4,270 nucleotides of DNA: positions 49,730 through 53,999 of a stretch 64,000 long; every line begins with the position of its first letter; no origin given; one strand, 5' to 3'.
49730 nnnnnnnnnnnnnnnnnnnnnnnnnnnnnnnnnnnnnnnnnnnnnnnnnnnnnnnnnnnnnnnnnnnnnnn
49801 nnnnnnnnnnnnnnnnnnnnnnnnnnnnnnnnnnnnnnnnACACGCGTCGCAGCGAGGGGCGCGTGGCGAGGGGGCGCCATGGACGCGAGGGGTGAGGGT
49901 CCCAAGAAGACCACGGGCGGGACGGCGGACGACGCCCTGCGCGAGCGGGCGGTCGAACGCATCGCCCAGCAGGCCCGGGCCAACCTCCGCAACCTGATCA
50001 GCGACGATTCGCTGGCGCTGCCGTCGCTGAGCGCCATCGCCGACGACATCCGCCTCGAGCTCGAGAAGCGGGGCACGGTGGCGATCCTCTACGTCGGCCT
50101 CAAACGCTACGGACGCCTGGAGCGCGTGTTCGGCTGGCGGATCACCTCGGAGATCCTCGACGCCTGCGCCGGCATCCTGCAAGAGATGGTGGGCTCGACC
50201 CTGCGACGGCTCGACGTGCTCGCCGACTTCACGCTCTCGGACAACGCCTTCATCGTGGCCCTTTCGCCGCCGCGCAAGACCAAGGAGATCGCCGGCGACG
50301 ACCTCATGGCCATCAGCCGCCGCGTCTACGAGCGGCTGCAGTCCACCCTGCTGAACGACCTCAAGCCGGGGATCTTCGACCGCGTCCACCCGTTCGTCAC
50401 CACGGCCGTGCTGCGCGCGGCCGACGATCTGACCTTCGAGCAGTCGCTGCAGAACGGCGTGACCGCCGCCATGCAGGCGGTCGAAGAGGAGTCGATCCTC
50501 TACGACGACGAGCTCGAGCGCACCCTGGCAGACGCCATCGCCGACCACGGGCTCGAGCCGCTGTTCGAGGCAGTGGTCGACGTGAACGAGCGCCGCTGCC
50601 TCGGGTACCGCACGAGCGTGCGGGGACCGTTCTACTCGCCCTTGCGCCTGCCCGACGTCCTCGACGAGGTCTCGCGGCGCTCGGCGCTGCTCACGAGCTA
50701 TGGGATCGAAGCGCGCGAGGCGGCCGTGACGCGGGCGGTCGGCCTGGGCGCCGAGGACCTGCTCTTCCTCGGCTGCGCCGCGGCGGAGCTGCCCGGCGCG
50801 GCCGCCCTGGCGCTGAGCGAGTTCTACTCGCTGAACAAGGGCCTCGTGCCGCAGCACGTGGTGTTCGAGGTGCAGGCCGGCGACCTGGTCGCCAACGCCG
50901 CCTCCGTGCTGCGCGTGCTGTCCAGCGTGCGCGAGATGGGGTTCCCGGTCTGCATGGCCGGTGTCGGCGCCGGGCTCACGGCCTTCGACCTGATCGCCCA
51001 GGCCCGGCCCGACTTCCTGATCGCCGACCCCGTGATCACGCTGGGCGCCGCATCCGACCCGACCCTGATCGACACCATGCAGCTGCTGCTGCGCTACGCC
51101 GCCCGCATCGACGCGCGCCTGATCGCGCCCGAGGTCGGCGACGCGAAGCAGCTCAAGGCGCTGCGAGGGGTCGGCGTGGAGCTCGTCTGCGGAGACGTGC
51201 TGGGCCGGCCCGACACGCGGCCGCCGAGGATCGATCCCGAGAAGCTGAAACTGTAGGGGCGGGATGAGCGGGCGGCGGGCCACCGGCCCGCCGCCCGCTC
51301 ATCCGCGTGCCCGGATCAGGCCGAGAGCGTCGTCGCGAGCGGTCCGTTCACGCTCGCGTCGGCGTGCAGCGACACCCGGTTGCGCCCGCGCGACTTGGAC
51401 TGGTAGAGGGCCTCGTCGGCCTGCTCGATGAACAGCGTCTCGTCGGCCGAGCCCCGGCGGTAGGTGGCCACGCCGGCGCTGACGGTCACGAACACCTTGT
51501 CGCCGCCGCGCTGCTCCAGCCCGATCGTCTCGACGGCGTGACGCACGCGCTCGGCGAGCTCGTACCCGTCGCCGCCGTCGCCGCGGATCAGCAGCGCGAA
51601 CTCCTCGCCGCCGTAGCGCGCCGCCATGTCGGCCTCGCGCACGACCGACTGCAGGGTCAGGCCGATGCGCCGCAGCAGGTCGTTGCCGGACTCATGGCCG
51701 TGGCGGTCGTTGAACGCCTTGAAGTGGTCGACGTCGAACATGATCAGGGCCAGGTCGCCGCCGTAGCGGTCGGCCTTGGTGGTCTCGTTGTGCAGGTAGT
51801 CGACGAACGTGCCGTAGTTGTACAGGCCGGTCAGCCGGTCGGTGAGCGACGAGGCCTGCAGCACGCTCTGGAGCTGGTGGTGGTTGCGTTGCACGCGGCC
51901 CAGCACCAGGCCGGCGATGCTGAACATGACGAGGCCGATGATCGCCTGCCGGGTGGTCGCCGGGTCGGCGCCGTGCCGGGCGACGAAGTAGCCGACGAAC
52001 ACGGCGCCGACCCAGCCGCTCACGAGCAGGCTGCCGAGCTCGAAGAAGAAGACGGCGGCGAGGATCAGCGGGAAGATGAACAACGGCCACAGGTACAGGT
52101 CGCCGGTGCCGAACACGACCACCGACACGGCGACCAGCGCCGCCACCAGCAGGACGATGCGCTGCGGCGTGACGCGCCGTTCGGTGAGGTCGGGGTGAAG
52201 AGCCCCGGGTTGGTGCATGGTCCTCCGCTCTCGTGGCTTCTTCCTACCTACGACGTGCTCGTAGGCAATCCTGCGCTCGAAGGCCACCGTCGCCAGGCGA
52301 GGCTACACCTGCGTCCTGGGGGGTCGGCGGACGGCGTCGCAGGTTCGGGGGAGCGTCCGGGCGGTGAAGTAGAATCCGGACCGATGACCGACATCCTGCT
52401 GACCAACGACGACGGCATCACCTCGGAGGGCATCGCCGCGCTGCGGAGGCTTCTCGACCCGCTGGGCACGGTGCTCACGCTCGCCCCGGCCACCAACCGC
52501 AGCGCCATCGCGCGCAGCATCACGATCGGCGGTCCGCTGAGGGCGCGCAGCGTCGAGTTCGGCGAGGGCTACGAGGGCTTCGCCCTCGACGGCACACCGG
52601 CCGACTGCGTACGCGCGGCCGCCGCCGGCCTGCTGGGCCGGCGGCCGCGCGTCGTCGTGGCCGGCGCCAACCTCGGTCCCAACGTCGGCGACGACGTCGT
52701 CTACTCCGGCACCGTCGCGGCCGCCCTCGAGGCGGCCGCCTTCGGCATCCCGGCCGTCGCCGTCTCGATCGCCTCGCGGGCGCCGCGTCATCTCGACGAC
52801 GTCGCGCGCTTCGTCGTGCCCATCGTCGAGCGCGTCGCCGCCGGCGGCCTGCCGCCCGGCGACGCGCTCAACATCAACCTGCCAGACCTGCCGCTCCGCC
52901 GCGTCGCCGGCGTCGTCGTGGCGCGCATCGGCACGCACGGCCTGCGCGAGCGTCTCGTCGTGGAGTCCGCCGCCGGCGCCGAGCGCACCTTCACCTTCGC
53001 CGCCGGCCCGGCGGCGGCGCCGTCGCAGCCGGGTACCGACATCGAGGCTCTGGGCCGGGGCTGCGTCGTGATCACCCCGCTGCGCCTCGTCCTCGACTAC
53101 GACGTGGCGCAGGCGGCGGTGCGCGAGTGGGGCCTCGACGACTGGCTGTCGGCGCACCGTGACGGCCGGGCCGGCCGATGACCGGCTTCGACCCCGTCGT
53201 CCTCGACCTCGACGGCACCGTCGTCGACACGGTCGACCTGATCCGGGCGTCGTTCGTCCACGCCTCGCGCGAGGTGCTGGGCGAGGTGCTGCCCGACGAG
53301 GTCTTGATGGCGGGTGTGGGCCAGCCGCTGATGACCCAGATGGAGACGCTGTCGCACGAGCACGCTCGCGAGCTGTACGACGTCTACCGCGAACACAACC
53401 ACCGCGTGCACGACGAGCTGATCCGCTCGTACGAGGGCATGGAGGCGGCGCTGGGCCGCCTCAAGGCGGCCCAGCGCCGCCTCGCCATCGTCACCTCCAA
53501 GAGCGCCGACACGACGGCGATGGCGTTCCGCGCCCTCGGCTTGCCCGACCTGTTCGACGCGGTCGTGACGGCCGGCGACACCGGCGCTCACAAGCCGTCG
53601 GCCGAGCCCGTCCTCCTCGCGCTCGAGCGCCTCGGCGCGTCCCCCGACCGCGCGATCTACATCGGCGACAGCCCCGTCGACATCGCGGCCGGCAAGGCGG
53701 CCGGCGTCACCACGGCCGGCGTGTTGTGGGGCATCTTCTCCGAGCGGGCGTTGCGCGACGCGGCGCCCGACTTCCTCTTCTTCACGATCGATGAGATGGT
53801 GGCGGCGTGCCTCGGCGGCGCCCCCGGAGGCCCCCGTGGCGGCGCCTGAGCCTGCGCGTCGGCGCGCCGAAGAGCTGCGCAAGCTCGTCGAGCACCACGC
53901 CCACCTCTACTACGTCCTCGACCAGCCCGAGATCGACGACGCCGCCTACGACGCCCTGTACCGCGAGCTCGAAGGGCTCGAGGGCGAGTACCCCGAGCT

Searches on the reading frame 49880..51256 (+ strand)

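Call 89: search_protein_families(library=pfam, proteins=[window:49880-51256:+], max_evalue=0.001)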
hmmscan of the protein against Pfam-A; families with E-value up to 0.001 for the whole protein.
window:49880-51256:+ (458 aa): 1 family
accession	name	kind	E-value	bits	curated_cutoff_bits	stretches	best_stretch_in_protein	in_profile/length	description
PF00563.25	EAL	-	4e-18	66.1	31.3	1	215-444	3-236/236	EAL domain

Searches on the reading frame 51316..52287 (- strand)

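Call 89: search_protein_families(library=pfam, proteins=[window:51316-52287:-], max_evalue=0.001)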
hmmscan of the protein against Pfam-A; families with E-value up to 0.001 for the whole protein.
window:51316-52287:- (323 aa): 1 family
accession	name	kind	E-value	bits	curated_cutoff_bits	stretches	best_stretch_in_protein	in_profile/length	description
PF00990.26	GGDEF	-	4.8e-39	134.1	23.8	1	148-304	2-161/161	Diguanylate cyclase, GGDEF domain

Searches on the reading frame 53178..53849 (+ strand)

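Call 89: search_protein_families(library=pfam, proteins=[window:53178-53849:+], max_evalue=0.001)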
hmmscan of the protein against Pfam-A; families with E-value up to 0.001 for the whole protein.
window:53178-53849:+ (223 aa): 4 families
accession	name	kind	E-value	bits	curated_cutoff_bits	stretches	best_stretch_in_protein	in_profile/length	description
PF13419.12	HAD_2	-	4.8e-40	138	23.8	1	7-182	1-178/178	Haloacid dehalogenase-like hydrolase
PF00702.32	Hydrolase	-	3.4e-26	93.2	26.4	1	7-176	4-191/191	haloacid dehalogenase-like hydrolase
PF12710.13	HAD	-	6.9e-12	46.6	27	1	7-171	1-187/189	haloacid dehalogenase-like hydrolase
PF13242.12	Hydrolase_like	-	2.4e-11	43.8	22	1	138-202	3-70/75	HAD-hyrolase-like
